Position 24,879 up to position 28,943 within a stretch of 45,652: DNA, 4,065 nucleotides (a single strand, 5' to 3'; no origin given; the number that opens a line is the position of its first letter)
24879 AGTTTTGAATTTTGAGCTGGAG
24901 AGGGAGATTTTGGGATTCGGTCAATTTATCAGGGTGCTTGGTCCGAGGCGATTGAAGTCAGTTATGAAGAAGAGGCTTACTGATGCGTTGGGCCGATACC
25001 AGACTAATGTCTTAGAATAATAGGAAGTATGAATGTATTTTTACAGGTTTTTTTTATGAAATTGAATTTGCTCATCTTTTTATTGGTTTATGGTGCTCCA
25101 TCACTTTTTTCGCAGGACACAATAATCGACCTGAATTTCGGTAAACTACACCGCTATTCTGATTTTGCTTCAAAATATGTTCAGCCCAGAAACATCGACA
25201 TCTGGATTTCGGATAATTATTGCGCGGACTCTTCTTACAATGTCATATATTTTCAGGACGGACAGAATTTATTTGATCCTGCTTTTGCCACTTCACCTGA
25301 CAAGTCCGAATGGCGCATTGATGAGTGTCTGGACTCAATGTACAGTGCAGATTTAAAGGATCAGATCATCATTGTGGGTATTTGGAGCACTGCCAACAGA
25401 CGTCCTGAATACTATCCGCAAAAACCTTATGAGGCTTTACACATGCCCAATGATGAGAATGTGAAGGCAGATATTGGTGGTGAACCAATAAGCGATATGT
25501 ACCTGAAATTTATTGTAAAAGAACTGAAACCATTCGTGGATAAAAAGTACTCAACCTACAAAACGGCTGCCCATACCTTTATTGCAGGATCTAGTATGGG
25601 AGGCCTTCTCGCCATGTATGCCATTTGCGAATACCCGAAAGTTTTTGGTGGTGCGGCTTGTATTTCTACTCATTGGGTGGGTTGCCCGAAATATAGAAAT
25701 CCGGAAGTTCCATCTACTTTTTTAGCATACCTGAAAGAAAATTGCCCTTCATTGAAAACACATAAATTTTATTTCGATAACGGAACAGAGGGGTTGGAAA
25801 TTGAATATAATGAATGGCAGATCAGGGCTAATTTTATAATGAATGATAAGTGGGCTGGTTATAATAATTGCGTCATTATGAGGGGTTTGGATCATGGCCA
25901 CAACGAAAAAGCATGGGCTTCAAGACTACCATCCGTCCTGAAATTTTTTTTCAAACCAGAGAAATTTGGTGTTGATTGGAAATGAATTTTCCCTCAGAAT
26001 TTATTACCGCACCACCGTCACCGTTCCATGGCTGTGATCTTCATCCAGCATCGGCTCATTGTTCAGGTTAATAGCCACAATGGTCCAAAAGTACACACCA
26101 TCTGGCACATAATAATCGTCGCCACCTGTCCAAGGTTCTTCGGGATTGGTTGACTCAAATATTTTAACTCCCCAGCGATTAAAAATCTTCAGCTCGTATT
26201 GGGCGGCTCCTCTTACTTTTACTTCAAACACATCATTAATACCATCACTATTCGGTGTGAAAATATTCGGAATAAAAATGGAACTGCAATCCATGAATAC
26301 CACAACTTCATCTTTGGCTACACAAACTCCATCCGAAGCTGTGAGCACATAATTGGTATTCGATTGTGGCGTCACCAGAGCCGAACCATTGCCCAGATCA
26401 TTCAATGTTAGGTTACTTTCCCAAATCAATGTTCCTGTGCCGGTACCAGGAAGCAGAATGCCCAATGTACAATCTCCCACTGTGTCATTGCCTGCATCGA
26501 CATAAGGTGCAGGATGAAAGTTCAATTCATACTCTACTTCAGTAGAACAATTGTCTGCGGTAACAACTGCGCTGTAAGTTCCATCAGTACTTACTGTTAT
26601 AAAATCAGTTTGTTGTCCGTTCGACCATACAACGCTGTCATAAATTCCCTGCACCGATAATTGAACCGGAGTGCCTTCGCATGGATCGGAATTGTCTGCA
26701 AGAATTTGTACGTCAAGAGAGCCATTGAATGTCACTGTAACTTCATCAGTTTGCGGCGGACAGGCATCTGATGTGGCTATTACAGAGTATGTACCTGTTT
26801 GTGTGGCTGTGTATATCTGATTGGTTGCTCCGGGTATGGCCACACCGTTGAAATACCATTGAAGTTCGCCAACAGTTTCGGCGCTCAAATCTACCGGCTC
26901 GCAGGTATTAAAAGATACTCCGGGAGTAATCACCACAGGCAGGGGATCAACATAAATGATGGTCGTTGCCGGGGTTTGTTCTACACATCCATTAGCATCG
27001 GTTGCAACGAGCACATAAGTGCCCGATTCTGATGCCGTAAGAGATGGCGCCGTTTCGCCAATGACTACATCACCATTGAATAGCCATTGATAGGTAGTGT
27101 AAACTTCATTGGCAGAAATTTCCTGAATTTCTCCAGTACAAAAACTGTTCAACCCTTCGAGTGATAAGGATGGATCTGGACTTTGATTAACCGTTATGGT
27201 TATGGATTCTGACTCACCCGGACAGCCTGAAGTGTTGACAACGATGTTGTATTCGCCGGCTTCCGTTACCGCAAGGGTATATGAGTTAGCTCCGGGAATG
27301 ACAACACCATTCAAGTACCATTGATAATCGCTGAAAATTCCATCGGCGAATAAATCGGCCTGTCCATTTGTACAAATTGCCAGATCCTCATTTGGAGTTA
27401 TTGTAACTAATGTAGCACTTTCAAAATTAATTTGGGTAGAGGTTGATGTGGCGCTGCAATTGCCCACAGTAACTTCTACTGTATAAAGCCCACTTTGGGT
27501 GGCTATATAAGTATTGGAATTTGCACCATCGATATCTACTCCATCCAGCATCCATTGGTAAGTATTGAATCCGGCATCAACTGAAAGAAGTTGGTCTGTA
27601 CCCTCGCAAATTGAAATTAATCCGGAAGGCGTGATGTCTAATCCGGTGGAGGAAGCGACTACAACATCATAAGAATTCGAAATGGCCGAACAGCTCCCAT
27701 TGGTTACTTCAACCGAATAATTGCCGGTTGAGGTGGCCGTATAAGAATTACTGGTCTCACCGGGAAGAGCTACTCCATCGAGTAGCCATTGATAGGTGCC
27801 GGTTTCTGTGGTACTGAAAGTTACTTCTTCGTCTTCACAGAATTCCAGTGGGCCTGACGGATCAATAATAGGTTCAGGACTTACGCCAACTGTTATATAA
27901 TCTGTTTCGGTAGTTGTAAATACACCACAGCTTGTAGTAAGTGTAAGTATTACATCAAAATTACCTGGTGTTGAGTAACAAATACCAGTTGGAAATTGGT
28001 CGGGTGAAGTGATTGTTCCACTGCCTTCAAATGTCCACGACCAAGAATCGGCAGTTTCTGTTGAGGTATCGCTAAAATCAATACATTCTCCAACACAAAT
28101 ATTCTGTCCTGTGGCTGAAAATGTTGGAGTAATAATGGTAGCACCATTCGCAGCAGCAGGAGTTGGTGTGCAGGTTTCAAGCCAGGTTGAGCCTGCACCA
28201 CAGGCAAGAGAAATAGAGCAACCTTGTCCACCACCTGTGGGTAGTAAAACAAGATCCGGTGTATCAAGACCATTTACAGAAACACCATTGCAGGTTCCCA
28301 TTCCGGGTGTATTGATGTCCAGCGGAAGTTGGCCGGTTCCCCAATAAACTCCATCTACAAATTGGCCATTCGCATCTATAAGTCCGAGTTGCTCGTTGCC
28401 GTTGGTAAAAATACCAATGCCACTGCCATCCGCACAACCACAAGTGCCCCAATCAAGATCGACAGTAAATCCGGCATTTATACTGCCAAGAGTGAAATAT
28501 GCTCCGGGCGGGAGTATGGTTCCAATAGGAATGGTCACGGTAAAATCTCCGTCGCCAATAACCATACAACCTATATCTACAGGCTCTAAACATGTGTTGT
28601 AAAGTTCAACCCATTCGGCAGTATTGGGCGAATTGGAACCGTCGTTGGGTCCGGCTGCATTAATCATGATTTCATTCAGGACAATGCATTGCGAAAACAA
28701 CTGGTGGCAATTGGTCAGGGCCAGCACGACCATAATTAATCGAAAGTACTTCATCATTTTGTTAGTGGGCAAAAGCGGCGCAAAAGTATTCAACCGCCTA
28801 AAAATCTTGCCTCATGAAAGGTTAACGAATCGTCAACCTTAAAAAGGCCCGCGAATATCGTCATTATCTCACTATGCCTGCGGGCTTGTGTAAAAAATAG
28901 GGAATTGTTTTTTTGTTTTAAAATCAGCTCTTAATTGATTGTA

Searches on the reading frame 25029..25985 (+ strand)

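Call 16: search_protein_families(library=pfam, proteins=[window:25029-25985:+], max_evalue=0.001)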
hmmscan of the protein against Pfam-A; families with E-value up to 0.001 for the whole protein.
window:25029-25985:+ (318 aa): 2 families
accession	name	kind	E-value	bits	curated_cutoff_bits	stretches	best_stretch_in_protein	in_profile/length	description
PF00756.26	Esterase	-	2.5e-20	73.8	22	1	57-305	11-249/251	Putative esterase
PF12146.15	Hydrolase_4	-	5.9e-06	26.2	27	1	162-244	58-139/239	Serine aminopeptidase, S33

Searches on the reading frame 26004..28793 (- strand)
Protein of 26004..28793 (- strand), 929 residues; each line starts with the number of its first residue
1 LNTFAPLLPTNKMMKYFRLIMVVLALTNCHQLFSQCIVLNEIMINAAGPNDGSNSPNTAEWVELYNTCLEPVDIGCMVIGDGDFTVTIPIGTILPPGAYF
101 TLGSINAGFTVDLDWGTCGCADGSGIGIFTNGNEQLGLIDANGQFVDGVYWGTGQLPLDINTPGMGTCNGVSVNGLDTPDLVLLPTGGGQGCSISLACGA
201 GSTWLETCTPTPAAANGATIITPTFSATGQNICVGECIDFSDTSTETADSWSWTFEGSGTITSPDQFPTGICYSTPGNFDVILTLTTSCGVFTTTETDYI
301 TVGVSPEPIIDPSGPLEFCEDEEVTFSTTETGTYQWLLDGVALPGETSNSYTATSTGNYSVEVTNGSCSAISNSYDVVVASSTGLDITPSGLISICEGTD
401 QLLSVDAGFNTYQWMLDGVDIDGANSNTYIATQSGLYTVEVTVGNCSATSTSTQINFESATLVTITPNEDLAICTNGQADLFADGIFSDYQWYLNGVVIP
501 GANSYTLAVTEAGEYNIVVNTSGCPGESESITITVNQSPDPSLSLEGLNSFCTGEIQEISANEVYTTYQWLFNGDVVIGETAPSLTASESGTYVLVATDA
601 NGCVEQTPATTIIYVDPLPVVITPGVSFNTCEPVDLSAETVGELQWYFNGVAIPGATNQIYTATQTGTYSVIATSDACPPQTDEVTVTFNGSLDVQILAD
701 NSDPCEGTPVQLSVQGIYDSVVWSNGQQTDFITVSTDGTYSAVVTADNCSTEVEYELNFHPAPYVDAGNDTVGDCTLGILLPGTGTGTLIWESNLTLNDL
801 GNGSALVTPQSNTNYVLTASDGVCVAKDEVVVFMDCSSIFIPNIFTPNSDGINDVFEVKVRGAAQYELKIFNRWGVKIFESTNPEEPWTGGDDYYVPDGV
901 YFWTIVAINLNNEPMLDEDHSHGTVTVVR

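Call 16: search_protein_families(library=pfam, proteins=[window:26004-28793:-], max_evalue=0.001)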
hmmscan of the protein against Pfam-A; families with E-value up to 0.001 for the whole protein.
window:26004-28793:- (929 aa): 7 families
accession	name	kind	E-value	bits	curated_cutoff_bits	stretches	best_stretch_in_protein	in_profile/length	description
PF13585.12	CHU_C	-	7.4e-18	64.9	27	1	840-907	2-72/86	CHU_C Type IX secretion signal domain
PF06832.18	BiPBP_C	-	8.1e-12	45.3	26.8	0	566-604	44-85/90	Penicillin-Binding Protein C-terminus Family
PF00932.25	LTD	-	3.1e-10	40.9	34.3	1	37-152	8-108/109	Lamin Tail Domain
PF18911.6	PKD_4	-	1.4e-07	31.9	27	1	223-302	4-85/85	PKD domain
PF16820.11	PKD_3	-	1e-06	28.9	26.3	0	488-521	33-66/68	PKD-like domain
PF19081.6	Ig_7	-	2.9e-05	24.7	27.3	0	394-456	11-81/84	Ig-like domain CHU_C associated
PF24312.1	Ig-like_POM152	-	0.00035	21.3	27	0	504-527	58-82/89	Nucleoporin POM152, Ig-like domain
